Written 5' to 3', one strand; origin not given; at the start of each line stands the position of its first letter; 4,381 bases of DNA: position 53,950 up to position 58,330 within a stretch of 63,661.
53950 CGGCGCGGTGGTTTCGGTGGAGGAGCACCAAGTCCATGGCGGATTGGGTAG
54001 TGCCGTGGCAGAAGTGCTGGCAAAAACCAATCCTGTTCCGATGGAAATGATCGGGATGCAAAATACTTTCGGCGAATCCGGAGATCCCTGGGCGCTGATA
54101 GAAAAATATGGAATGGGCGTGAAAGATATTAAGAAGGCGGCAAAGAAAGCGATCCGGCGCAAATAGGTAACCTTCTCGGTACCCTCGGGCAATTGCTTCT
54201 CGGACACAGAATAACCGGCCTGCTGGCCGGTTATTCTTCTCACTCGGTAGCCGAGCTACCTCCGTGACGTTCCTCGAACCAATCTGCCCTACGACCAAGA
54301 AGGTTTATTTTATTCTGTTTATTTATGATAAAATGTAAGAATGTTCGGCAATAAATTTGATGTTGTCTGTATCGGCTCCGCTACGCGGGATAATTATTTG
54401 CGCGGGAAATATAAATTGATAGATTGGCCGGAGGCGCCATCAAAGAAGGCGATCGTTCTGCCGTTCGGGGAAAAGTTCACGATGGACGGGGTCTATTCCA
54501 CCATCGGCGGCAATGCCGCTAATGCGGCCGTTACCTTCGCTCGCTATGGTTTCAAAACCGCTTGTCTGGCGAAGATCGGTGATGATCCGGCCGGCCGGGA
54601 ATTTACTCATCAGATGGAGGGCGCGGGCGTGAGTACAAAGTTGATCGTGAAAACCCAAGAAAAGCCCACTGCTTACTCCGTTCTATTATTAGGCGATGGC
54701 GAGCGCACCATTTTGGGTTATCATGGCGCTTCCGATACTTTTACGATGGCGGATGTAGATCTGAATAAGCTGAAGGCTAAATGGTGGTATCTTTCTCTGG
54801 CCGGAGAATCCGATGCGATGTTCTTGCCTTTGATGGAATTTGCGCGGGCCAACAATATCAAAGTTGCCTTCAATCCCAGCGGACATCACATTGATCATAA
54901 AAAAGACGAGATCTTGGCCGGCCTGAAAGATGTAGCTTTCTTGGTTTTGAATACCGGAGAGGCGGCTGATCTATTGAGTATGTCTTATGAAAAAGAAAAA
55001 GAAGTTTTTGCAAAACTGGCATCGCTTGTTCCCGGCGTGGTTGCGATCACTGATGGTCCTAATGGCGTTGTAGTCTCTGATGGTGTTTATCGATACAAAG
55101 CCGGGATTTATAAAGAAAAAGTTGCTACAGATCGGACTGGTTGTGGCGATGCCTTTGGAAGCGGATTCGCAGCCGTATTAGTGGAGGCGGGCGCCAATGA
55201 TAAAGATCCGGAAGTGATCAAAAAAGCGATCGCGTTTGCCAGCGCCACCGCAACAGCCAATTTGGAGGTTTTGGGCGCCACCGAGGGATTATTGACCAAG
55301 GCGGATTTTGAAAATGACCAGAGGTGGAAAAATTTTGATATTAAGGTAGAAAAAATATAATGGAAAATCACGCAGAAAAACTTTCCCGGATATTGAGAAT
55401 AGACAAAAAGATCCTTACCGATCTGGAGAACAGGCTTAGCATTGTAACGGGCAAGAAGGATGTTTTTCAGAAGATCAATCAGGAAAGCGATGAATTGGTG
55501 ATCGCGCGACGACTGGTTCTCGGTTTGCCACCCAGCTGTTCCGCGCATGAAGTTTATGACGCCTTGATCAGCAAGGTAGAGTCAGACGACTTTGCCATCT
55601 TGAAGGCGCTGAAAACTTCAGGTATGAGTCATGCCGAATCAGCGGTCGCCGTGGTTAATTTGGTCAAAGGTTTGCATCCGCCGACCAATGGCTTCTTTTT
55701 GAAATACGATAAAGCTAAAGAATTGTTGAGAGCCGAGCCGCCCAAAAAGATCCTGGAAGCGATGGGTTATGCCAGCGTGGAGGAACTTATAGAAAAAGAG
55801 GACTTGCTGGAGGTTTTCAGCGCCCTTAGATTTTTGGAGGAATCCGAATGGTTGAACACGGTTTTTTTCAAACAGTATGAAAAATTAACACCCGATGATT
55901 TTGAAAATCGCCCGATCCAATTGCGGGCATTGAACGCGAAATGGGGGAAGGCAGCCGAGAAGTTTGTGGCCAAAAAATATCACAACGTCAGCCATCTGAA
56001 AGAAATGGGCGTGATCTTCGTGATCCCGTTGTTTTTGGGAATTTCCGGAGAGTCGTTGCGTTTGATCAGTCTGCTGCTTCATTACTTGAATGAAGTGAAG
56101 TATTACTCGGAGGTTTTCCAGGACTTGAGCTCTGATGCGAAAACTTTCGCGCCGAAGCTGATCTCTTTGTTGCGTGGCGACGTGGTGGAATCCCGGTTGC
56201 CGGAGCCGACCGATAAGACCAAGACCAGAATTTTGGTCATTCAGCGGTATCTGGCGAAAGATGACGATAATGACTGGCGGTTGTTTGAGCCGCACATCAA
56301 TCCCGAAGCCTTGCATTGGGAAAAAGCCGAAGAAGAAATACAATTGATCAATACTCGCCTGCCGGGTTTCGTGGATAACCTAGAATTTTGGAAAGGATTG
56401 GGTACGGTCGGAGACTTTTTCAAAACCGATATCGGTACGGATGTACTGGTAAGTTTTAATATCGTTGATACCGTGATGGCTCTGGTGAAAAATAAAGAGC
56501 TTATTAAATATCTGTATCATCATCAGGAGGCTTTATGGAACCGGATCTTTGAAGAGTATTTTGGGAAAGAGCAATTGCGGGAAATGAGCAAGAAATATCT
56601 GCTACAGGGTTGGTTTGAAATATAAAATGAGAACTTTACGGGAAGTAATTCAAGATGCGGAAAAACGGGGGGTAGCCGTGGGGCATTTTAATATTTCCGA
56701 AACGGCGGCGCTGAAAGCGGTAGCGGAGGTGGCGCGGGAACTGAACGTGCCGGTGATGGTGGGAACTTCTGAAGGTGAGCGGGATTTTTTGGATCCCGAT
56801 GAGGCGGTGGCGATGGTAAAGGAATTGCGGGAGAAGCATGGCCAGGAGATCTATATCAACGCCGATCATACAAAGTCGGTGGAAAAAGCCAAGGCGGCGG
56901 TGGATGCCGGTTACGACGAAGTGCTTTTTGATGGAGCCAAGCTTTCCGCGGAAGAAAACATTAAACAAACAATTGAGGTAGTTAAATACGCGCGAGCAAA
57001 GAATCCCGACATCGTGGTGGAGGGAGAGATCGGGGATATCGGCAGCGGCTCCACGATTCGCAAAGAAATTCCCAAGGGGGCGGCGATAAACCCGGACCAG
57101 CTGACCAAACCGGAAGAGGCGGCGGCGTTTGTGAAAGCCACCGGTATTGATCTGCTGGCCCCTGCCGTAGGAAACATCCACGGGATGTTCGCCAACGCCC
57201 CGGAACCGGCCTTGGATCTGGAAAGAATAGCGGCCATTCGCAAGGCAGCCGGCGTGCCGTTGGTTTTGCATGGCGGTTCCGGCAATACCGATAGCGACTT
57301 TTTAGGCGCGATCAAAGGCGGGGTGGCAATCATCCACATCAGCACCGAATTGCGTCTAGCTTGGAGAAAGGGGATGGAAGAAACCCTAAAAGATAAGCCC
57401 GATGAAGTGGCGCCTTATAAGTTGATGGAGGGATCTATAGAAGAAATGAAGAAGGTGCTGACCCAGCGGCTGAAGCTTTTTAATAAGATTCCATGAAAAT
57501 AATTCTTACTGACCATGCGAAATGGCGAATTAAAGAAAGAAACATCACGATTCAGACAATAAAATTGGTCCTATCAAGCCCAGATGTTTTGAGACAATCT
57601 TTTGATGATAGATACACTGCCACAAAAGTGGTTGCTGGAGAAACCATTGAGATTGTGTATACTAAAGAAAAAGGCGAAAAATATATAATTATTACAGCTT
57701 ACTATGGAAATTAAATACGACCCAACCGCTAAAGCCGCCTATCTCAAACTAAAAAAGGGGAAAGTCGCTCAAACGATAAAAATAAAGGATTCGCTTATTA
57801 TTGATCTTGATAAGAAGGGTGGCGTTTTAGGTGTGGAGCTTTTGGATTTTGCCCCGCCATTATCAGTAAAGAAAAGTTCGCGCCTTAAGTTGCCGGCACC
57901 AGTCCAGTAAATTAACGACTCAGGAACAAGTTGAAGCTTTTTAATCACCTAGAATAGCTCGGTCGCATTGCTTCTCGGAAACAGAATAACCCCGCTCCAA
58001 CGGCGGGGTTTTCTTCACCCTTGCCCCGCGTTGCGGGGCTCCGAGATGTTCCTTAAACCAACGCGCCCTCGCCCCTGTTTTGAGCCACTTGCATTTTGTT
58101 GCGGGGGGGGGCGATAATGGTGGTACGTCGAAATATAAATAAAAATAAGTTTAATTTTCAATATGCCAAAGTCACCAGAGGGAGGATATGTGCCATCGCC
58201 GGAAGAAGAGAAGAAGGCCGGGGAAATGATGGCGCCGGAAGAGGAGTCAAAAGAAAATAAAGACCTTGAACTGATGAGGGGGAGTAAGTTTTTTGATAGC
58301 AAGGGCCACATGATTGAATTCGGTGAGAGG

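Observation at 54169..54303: About 125-nt structured element present twice (copy A) with conserved single-stranded blocks and compensatory hairpin changes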

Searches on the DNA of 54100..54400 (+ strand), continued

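Call 86: search_with_rna_model(model_id=R1, sources=[L037, L038, L039, L032, L034, L035], max_evalue=1, show_alignments=6)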
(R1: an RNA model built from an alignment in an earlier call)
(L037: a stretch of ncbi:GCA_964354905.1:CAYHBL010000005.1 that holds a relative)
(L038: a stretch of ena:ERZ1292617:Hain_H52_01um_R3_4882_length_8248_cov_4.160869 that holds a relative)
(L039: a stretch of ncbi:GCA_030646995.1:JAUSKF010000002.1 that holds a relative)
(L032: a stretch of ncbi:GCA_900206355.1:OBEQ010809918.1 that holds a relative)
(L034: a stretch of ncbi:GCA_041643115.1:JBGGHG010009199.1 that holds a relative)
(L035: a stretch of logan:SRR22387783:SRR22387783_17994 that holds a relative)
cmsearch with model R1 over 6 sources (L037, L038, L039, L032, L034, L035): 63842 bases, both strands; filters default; matches with E-value up to 1: 1.
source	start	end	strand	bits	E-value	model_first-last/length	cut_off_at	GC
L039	11270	11322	+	14.3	0.092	1-151/151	no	0.57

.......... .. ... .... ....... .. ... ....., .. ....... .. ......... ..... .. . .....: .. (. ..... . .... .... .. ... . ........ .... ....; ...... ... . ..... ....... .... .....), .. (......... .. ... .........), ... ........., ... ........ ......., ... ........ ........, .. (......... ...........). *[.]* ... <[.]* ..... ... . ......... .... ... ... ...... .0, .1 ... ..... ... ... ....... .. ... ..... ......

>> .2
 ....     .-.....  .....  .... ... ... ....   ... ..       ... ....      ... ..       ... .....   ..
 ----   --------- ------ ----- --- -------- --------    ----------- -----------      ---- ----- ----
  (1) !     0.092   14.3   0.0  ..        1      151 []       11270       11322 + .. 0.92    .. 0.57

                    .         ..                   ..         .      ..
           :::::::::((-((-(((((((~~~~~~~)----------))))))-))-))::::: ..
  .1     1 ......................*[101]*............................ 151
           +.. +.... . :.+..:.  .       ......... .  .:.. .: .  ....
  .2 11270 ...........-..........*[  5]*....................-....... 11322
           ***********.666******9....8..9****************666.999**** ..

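Call 99: search_with_rna_model(model_id=R1, sources=[L040], max_evalue=1, show_alignments=4)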
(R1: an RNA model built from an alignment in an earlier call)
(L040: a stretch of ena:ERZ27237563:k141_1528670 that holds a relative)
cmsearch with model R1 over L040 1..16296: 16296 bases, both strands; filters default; matches with E-value up to 1: 1.
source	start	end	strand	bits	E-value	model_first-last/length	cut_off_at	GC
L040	5406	5554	+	97.5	2e-25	1-151/151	no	0.54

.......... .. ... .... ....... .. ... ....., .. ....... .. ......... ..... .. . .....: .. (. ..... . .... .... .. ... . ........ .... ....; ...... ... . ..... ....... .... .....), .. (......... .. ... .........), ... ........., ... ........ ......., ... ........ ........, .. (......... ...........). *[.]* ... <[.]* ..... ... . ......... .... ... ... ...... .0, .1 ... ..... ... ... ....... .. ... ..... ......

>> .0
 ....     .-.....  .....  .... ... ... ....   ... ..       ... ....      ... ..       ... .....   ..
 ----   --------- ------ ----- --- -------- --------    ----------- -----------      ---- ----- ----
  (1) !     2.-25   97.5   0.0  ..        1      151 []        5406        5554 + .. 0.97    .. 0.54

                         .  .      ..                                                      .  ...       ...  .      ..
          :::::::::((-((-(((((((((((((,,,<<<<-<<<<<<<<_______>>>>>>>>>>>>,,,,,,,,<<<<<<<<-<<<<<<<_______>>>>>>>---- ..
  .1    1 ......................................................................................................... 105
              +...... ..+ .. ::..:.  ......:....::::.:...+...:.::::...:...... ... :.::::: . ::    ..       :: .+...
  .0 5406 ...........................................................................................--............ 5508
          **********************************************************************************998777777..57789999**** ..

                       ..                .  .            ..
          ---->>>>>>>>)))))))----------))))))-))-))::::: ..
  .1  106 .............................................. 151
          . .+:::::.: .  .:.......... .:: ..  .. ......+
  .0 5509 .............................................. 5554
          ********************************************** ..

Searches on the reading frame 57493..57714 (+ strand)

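Call 14: search_protein_families(library=pfam, proteins=[window:57493-57714:+])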
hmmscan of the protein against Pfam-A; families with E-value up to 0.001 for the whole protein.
window:57493-57714:+ (73 aa): 1 family
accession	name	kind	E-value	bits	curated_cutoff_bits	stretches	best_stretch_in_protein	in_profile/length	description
PF14076.12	DUF4258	-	1.3e-09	38.7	25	1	5-70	1-70/71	Domain of unknown function (DUF4258)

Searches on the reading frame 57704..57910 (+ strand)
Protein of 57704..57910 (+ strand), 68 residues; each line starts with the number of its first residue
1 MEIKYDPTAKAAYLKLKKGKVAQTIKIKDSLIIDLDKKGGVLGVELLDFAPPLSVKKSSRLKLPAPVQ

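Call 14: search_protein_families(library=pfam, proteins=[window:57704-57910:+])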
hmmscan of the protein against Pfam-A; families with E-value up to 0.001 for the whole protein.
window:57704-57910:+ (68 aa): 1 family
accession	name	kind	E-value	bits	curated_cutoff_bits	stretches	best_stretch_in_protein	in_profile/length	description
PF10049.14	DUF2283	-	3.4e-12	46.8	23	1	3-48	2-47/49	Protein of unknown function (DUF2283)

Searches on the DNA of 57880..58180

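Call 8: search_rna_families(source=window, start=57880, end=58180, threshold=evalue, max_evalue=10, show_alignments=3)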
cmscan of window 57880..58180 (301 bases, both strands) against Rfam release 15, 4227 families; matches with E-value up to 10: 11.
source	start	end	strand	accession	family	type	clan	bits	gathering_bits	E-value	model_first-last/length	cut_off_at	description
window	57972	58014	+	RF01813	rdlD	Gene; antitoxin;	-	20.2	50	0.078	1-66/66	no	rdlD antitoxin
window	57983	58015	+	RF01791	F6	Gene; sRNA;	-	16.6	46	2.1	1-57/57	no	F6 TB sRNA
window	57969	58016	+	RF02278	Betaproteobacteria_toxic_sRNA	Gene; sRNA;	-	16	50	0.74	1-64/64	no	Betaproteobacteria toxic small RNA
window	57961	58046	+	RF01876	MIAT_exon5_2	Gene; lncRNA;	-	15.7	75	0.24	1-83/83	no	Myocardial infarction associated transcript exon 5 conserved region 2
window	57956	58014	+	RF02450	ncr1175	Gene; sRNA;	-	15.5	60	2.2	1-110/110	no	Bacillus sRNA ncr1175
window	57982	58012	+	RF00195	RsmY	Gene; sRNA;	CL00106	15.2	57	0.12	94-121/121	no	RsmY RNA family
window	57885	58016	+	RF00513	Trp_leader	Cis-reg; leader;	-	15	41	1.9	1-100/100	no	Tryptophan operon leader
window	57983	58015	-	RF01791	F6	Gene; sRNA;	-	15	46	5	1-57/57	no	F6 TB sRNA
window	57971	58016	-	RF02628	Hrs1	Gene; sRNA;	-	14.6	56.4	2.2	1-74/74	no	Hfq-regulated sRNA 1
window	57978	58065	-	RF01772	rnk_pseudo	Cis-reg; leader;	-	13.9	55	7.1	1-108/108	no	Pseudomonas rnk leader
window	57948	58013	+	RF02701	PsrR1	Gene; sRNA;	-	13.2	42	6.3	1-79/79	no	Photosynthesis regulatory RNA1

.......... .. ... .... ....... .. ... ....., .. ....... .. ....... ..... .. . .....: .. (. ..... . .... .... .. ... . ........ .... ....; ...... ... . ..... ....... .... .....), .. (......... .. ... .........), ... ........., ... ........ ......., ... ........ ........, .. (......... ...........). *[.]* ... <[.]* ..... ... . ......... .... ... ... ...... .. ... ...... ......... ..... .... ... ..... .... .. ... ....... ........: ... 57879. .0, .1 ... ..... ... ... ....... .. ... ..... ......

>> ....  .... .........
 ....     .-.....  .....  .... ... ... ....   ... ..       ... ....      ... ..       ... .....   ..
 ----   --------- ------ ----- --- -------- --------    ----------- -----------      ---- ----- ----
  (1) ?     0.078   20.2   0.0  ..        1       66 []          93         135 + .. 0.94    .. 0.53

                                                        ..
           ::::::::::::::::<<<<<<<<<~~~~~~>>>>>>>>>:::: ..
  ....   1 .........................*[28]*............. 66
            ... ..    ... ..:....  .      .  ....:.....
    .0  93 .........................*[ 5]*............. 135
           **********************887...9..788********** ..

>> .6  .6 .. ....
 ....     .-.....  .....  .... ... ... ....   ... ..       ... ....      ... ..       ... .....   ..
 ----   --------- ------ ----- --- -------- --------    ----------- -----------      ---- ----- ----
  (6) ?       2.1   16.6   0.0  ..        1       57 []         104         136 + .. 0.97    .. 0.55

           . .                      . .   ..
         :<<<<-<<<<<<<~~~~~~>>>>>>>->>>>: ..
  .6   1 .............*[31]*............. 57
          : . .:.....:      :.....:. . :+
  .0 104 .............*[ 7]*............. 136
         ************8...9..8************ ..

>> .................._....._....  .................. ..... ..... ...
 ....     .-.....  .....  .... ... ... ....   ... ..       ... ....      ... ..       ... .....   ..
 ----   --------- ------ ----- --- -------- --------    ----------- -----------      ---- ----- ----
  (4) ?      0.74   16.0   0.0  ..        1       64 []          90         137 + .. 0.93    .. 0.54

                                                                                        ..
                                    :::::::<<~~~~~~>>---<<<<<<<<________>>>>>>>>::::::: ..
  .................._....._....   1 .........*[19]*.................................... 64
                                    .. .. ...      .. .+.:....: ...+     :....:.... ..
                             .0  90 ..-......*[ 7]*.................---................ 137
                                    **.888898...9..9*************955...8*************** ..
